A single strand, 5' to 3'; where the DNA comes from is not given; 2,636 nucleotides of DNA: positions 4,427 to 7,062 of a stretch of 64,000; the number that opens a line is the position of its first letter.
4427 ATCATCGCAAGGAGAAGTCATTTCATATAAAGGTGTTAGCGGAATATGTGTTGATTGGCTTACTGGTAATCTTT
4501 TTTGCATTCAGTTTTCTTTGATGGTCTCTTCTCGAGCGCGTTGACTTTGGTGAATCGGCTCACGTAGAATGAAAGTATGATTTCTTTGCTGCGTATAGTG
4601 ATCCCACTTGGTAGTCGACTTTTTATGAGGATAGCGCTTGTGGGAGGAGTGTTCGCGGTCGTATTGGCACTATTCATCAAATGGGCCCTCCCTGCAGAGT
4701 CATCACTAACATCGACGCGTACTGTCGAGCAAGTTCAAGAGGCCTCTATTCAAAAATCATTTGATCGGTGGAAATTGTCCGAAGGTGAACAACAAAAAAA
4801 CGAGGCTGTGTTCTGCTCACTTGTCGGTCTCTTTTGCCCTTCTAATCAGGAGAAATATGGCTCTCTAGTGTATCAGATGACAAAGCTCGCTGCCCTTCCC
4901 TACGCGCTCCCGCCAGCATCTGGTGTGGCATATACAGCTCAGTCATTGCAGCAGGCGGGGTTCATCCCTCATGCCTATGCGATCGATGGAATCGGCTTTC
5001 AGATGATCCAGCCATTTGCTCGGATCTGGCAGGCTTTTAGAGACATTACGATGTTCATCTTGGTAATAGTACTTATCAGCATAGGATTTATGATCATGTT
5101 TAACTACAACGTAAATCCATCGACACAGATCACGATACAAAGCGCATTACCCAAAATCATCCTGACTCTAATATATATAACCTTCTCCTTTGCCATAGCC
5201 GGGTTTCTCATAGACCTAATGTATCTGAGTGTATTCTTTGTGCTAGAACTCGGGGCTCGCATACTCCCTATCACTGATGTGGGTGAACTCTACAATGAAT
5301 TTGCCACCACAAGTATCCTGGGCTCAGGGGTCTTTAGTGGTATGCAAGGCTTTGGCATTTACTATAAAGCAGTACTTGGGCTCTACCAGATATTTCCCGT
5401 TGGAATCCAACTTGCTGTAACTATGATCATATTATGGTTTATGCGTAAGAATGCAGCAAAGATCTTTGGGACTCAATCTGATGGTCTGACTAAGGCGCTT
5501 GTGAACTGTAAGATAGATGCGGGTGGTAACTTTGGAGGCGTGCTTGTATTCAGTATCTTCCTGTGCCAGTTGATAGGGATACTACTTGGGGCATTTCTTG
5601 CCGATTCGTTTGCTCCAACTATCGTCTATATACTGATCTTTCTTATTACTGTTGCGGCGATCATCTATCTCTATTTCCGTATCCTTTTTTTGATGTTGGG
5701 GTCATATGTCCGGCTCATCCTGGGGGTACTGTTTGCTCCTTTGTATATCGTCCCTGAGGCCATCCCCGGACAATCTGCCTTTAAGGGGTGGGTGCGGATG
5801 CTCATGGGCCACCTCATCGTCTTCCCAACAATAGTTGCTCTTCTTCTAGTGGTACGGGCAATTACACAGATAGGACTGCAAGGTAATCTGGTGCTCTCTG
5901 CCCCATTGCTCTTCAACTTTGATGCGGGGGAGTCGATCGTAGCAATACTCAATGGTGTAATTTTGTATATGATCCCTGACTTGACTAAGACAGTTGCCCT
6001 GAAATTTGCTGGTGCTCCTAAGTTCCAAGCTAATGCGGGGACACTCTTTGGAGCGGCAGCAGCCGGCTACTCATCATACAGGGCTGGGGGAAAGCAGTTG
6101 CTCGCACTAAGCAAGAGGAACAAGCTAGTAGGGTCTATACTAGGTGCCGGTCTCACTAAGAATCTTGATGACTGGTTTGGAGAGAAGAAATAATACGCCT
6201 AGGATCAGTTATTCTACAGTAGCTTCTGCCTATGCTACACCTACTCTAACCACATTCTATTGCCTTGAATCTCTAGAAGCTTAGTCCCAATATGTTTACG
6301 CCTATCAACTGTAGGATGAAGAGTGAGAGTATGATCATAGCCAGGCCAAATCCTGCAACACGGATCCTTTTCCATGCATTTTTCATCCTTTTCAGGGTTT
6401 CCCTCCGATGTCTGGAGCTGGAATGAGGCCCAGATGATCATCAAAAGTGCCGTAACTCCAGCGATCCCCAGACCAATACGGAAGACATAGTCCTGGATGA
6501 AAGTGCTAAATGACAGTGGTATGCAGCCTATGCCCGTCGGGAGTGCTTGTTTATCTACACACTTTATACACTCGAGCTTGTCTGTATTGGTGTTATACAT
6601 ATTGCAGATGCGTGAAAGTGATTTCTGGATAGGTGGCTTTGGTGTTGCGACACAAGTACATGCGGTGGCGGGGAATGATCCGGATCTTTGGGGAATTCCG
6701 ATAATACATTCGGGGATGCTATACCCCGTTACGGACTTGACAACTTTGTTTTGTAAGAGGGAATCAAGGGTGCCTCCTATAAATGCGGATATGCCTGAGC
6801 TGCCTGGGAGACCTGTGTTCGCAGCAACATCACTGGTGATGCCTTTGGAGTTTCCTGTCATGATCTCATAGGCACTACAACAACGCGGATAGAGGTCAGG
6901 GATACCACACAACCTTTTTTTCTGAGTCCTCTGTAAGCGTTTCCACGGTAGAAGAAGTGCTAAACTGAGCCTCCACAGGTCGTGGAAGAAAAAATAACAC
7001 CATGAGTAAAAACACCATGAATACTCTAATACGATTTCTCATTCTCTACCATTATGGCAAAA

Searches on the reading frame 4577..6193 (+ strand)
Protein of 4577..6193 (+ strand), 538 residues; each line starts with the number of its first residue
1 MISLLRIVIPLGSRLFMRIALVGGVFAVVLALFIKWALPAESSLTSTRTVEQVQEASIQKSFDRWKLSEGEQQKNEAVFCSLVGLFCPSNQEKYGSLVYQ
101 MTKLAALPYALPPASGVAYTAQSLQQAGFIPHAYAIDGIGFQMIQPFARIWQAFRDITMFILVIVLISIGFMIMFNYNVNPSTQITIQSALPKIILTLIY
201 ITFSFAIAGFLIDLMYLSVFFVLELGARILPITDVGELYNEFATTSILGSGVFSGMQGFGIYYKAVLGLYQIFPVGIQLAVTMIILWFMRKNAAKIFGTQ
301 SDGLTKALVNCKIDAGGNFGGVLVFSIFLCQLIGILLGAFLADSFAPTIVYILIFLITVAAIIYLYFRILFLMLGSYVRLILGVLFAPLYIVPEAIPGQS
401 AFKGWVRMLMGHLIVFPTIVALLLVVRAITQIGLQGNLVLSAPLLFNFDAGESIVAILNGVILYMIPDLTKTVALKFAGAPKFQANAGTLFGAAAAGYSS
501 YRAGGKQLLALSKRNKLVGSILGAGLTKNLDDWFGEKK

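Call 5: search_protein_families(library=pfam, proteins=[window:4577-6193:+], max_evalue=0.1)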
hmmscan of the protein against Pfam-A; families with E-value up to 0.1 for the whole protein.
window:4577-6193:+ (538 aa): 0 families

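Call 16: search_protein_families(library=phrogs, proteins=[window:4577-6193:+], max_evalue=0.1)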
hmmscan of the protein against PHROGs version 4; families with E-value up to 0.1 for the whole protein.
window:4577-6193:+ (538 aa): 0 families

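Call 17: search_protein_families(library=ncbifam, proteins=[window:4577-6193:+], max_evalue=0.1)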
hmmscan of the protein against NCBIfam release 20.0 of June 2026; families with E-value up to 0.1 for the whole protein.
window:4577-6193:+ (538 aa): 0 families

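Call 73: find_homologous_proteins(query=A3, max_evalue=0.00001)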
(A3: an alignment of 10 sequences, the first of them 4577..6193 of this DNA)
Query A3 (10 sequences) (538 aa, profile of the alignment): 491 proteins with E <= 0.00001 among 8000 candidates; the best 120 are listed.
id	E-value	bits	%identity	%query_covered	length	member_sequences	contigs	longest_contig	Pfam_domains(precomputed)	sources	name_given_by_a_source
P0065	2.1e-201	689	34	97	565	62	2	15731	-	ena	-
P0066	7.6e-195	667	29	91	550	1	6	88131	-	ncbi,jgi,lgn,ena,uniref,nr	ncbi:hypothetical protein COT62_02900 [Candidatus Roizmanbacteria bacterium CG09_land_8_20_14_0_10_4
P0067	1.6e-173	597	29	93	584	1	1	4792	-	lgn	-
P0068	1.5e-172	593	100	100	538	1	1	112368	-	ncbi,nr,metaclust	ncbi:MAG: hypothetical protein UZ21_OP11001000553 [Microgenomates bacterium OLB22]|nr:MAG: hypotheti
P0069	2.0e-171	590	32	95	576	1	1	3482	-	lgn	-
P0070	4.3e-171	589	30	95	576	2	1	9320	-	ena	-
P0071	4.6e-171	588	32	87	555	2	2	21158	-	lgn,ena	-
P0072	5.1e-171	588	44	36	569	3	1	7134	-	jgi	-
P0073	1.4e-170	587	39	43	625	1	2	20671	-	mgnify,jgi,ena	mgnify:CR=1 FL=1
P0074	2.2e-170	586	32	91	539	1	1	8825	-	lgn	-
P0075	7.2e-170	584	34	84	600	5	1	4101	-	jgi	-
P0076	1.7e-169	583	33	88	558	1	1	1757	-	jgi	-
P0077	1.9e-169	583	34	88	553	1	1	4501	-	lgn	-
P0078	3.4e-169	582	33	88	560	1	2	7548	-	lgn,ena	-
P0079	4.0e-169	582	34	88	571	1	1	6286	-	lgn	-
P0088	1.2e-166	574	92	100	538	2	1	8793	-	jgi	jgi:hypothetical protein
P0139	9.5e-159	548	36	23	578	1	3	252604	-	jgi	jgi:hypothetical protein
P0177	1.1e-155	538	40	37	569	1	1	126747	-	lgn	-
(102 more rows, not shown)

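Call 74: find_encoding_contigs(protein=P0088, flank=10000, max_places=4)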
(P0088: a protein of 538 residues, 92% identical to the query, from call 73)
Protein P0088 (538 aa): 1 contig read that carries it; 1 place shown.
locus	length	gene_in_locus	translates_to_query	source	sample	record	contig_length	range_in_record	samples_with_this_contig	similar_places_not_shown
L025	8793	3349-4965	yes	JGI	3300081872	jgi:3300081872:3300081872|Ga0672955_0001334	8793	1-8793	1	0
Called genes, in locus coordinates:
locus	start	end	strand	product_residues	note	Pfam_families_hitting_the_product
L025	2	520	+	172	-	?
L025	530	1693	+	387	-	PF00932:LTD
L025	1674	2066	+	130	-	PF04892:VanZ-LLP1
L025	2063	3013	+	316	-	PF00188:CAP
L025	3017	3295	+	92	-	-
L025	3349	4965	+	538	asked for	-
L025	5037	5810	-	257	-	PF18895:T4SS_pilin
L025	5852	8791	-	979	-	?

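Call 83: find_encoding_contigs(protein=P0139, flank=9000, max_places=1)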
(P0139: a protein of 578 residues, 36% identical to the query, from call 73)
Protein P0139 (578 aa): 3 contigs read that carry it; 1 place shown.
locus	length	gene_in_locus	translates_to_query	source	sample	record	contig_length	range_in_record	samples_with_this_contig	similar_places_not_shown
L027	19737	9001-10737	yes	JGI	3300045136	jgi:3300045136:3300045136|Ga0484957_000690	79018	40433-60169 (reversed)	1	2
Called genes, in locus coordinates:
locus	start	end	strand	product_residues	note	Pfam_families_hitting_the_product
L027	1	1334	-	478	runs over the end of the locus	PF03951:Gln-synt_N, PF00120:Gln-synt_C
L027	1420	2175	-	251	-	PF04402:SIMPL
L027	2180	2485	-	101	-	PF18895:T4SS_pilin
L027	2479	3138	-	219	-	-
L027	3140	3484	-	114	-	-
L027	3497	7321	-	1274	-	PF02861:Clp_N, PF23569:NBD_SMAX1 (weak), PF00004:AAA, PF17871:AAA_lid_9, PF00004:AAA, PF07724:AAA_2, PF07728:AAA_5, PF10431:ClpB_D2-small, +6 more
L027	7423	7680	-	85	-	-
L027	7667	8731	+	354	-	PF13529:Peptidase_C39_2 (weak)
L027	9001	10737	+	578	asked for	-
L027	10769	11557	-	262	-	PF18895:T4SS_pilin (weak)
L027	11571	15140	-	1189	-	-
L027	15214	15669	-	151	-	PF13083:KH_KhpA-B, PF01424:R3H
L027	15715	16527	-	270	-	PF02096:60KD_IMP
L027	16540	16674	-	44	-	PF00468:Ribosomal_L34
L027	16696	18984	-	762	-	PF00133:tRNA-synt_1, PF09334:tRNA-synt_1g, PF13603:tRNA-synt_1_2 (faint), PF09334:tRNA-synt_1g, PF08264:Anticodon_1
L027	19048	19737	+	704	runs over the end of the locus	PF10060:DUF2298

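Call 84: find_encoding_contigs(protein=P0177, flank=9000, max_places=1)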
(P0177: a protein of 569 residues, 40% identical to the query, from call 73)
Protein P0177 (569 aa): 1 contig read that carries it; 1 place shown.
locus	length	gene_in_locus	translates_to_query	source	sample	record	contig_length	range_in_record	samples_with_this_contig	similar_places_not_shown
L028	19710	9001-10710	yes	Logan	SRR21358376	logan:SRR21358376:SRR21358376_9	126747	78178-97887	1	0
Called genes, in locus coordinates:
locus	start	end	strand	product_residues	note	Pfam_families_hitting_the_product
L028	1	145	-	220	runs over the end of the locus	PF20582:UPF0758_N, PF04002:RadC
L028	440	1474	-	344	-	PF02463:SMC_N, PF13175:AAA_15 (weak), PF13476:AAA_23 (weak)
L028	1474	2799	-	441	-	PF00696:AA_kinase, PF02353:CMAS (weak), PF07021:MetW, PF13489:Methyltransf_23, PF08241:Methyltransf_11, PF08242:Methyltransf_12, PF13649:Methyltransf_25, PF13847:Methyltransf_31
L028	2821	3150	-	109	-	PF18895:T4SS_pilin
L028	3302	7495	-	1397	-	PF02861:Clp_N, PF23569:NBD_SMAX1 (weak), PF00004:AAA, PF17871:AAA_lid_9, PF00004:AAA (weak), PF07724:AAA_2, PF07728:AAA_5, PF10431:ClpB_D2-small, +5 more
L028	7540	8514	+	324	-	PF13529:Peptidase_C39_2 (weak)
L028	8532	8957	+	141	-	-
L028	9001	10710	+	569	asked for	-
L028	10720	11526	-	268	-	PF18895:T4SS_pilin (weak)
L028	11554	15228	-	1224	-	-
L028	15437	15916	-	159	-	PF13083:KH_KhpA-B, PF01424:R3H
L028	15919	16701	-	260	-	PF02096:60KD_IMP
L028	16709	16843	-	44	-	PF00468:Ribosomal_L34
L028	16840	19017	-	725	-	PF00133:tRNA-synt_1, PF09334:tRNA-synt_1g (weak), PF08264:Anticodon_1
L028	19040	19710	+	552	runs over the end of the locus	-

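Call 88: predict_structure(alignment_id=A4)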
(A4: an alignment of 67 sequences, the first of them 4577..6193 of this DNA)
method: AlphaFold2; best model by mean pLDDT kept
length: 538 residues; sequences in the alignment: 67
mean_pLDDT: 71.2   pTM: 0.61
mean pLDDT of the five models: 71.2, 70.8, 67.9, 67.5, 66.8
residues with pLDDT >= 90: 96; 70-90: 194; 50-70: 163; < 50: 85
segments of 3 or more residues with pLDDT < 50: 41-50, 58-60, 62-75, 79-96, 107-117, 130-135, 311-319, 535-538
pLDDT, mean of each block of 10 residues (from residue 1): 61 73 77 68 44 49 44 49 45 46 50 48 52 56 87 90 88 75 82 91 92 92 89 79 68 69 79 83 79 67 55 46 65 68 75 84 87 91 94 90 94 94 89 70 67 79 90 86 60 63 64 55 51 50
secondary structure, 60 per line:
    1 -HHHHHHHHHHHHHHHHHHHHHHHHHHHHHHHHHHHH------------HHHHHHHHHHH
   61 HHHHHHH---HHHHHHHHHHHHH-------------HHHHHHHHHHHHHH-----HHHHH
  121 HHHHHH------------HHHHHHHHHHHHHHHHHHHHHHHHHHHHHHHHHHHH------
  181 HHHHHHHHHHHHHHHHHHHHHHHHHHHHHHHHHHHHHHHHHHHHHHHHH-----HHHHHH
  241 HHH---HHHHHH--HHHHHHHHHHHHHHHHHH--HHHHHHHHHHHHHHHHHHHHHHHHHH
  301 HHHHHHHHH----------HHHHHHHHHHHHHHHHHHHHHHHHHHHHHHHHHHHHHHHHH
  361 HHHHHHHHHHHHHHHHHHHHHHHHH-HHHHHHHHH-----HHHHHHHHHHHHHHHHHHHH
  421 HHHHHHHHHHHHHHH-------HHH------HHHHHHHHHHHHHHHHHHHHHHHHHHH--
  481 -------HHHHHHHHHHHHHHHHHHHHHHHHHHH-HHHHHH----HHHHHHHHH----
elements in order: H2-37 H50-67 H71-83 H97-110 H116-126 H139-174 H181-229 H235-243 H247-252 H255-272 H275-309 H320-385 H387-395 H401-435 H452-478 H488-514 H516-521 H526-534

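Call 100: search_protein_families(library=padloc, proteins=[window:4577-6193:+], max_evalue=0.05)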
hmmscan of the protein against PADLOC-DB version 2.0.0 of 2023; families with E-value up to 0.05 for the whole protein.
window:4577-6193:+ (538 aa): 0 families

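Call 105: search_solved_structures(query=A4, max_evalue=10)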
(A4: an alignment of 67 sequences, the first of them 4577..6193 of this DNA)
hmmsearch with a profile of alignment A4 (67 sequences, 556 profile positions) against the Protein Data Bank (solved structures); distinct sequences matched with E-value up to 10: 1.
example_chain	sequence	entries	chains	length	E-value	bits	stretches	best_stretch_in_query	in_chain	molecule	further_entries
7vpa_A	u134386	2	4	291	1.1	11.1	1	96-139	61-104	hydrolase Ple629 | plastic degrading hydrolase Ple629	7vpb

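Call 107: search_protein_families(library=pfam, proteins=[L025:5037-5810:-, L027:10769-11557:-], max_evalue=0.01)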
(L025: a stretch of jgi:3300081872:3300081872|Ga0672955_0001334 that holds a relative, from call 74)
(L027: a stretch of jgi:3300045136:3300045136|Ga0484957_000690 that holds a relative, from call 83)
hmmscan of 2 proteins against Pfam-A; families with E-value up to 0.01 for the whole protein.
L025:5037-5810:- (257 aa): 2 families
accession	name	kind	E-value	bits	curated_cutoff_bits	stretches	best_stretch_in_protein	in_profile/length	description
PF18895.5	T4SS_pilin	-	6.3e-08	33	26.6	1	193-248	17-71/71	Type IV secretion system pilin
PF04956.18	TrbC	-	0.0083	16.8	27.9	0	179-242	36-92/98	TrbC/VIRB2 pilin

L027:10769-11557:- (262 aa): 1 family
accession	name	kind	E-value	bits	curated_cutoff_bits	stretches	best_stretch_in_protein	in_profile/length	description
PF18895.5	T4SS_pilin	-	9.2e-07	29.3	26.6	1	187-251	8-71/71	Type IV secretion system pilin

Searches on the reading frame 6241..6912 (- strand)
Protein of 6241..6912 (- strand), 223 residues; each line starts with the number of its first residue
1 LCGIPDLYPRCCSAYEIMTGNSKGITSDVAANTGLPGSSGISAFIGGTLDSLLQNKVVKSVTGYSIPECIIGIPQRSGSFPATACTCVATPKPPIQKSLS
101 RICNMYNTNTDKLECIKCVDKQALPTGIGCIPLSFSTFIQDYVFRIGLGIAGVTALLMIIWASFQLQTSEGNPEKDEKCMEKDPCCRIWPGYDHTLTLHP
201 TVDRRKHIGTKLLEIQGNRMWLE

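Call 5: search_protein_families(library=pfam, proteins=[window:6241-6912:-], max_evalue=0.1)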
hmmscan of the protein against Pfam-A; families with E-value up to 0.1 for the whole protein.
window:6241-6912:- (223 aa): 2 families
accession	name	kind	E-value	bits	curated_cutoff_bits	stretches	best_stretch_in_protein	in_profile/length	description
PF18895.5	T4SS_pilin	-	0.0096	16.4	26.6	1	148-180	17-48/71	Type IV secretion system pilin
PF17523.7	MPS-4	-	0.04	14.5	25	1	128-174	30-76/78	MinK-related peptide, potassium channel accessory sub-unit protein 4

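Call 16: search_protein_families(library=phrogs, proteins=[window:6241-6912:-], max_evalue=0.1)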
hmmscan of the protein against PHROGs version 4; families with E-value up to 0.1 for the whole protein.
window:6241-6912:- (223 aa): 0 families

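Call 17: search_protein_families(library=ncbifam, proteins=[window:6241-6912:-], max_evalue=0.1)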
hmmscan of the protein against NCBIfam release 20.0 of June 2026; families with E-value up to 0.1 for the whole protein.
window:6241-6912:- (223 aa): 1 family
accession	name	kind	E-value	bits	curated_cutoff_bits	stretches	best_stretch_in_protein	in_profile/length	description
NF045849.1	ICE_MMCAP2_0565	equivalog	0.00039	20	40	1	139-180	9-53/80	Mbov_0395 family pilin-like conjugal transfer protein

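Call 100: search_protein_families(library=padloc, proteins=[window:6241-6912:-], max_evalue=0.05)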
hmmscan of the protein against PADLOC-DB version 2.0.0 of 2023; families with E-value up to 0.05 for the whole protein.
window:6241-6912:- (223 aa): 0 families
